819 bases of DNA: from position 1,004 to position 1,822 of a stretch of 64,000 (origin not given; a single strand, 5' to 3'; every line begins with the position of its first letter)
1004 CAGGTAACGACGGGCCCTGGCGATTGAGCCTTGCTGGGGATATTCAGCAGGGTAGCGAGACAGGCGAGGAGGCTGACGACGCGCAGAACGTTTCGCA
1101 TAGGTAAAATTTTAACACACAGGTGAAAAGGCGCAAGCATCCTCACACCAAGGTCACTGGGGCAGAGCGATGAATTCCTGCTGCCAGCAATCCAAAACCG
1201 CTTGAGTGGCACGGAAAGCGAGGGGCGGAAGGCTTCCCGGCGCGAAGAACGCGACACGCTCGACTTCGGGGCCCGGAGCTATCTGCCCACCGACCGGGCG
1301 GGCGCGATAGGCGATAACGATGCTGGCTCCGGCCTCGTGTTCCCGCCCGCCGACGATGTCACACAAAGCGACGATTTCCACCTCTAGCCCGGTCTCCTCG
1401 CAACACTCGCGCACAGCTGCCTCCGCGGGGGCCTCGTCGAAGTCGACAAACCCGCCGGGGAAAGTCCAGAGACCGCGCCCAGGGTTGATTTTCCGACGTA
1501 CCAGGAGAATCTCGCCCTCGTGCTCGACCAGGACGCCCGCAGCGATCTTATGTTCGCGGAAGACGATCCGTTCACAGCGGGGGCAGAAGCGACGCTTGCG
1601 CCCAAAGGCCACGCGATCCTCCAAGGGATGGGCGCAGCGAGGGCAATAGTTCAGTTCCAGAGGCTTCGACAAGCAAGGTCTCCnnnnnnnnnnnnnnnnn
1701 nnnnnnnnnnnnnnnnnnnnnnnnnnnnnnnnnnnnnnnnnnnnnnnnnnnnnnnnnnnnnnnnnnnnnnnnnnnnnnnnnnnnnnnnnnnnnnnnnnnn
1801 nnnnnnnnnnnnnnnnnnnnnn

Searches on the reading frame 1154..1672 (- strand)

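Call 8: search_protein_families(library=pfam, proteins=[window:1154-1672:-])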
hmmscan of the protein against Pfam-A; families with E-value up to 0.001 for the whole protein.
window:1154-1672:- (172 aa): 2 families
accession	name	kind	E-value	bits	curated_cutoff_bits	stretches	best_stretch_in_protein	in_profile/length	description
PF00293.34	NUDIX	-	2.9e-22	79.6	21.1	1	41-157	2-127/134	NUDIX domain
PF14815.12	NUDIX_4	-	6.3e-05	23.2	35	1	45-99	2-54/113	NUDIX domain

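Call 18: search_protein_families(library=ncbifam, proteins=[window:1154-1672:-])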
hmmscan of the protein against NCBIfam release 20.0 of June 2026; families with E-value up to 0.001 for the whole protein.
window:1154-1672:- (172 aa): 22 families
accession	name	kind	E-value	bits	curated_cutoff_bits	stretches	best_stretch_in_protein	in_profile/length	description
NF041652.1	Nud_hyd_Dein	equivalog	2.5e-15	57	200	1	42-131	13-107/152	Nudix hydrolase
NF003787.0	PRK05379.1-4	equivalog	1.4e-14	53.8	449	1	46-99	212-265/346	bifunctional nicotinamide-nucleotide adenylyltransferase/Nudix hydroxylase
NF003788.0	PRK05379.1-5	equivalog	1.5e-13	50.8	354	1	44-105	215-276/351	bifunctional nicotinamide-nucleotide adenylyltransferase/Nudix hydroxylase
NF003786.0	PRK05379.1-2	equivalog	2.5e-12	46.7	397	1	44-99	220-275/354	bifunctional nicotinamide-nucleotide adenylyltransferase/Nudix hydroxylase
NF006530.0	PRK08999.1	equivalog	3e-11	42.9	245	1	42-101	7-67/315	Nudix family hydrolase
NF003791.0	PRK05379.2-3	equivalog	4.1e-11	42.7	409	1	46-103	206-263/340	bifunctional nicotinamide-nucleotide adenylyltransferase/Nudix hydroxylase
NF003785.0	PRK05379.1-1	equivalog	6.6e-11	42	418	1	40-101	201-262/347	bifunctional nicotinamide-nucleotide adenylyltransferase/Nudix hydroxylase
NF003790.0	PRK05379.2-2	equivalog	6.9e-10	38.5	403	1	40-100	215-275/354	bifunctional nicotinamide mononucleotide adenylyltransferase/ADP-ribose pyrophosphatase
NF008044.0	PRK10776.1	equivalog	9.2e-10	38.5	148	1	40-105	3-69/130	8-oxo-dGTP diphosphatase MutT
TIGR00586.1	mutt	equivalog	1.3e-09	38.1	97.9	1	41-101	5-66/129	8-oxo-dGTP diphosphatase MutT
NF001299.0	PRK00241.1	equivalog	1.6e-08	34.3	158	1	7-156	102-246/263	NAD(+) diphosphatase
NF007834.0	PRK10546.1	equivalog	2.3e-08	33.9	156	1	47-101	9-64/135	pyrimidine (deoxy)nucleoside triphosphate diphosphatase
NF052459.1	OxoGTPPhMutT1Mycb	equivalog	1.3e-07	31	475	1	64-144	26-105/292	8-oxo-(d)GTP phosphatase MutT1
NF001937.0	PRK00714.1-4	equivalog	6.1e-07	29.2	139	1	47-103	14-67/161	RNA pyrophosphohydrolase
NF001938.0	PRK00714.1-5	equivalog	7.1e-07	28.7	116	1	44-97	15-75/172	RNA pyrophosphohydrolase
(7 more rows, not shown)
